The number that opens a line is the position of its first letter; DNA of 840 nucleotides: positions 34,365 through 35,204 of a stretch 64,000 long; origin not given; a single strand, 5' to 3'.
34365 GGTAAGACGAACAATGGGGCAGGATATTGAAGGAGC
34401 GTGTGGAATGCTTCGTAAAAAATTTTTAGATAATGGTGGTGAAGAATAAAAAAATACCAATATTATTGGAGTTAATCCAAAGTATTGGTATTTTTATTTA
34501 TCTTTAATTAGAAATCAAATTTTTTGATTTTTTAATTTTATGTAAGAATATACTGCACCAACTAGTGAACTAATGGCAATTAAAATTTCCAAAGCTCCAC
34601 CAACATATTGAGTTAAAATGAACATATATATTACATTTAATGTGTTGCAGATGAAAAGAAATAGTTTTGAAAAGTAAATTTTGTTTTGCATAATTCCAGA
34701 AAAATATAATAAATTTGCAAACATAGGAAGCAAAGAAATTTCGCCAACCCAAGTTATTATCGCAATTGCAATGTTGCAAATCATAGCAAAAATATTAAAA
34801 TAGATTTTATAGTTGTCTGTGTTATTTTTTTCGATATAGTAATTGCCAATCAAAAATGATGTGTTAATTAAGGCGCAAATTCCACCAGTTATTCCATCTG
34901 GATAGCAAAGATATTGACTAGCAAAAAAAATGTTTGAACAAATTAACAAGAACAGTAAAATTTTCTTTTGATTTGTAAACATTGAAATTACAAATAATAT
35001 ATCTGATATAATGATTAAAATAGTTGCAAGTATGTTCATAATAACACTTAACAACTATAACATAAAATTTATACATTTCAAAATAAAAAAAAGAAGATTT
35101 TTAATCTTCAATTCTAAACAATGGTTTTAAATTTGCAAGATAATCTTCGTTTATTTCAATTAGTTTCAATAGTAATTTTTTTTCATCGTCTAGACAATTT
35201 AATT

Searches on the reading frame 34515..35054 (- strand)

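Call 29: search_protein_families(library=pfam, proteins=[window:34515-35054:-], max_evalue=0.01)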
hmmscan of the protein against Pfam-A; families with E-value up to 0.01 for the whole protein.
window:34515-35054:- (179 aa): 1 family
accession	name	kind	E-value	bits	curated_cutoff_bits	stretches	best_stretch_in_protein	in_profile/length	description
PF10688.14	Imp-YgjV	-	4.6e-08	33.5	23.5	1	8-167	1-152/159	Bacterial inner membrane protein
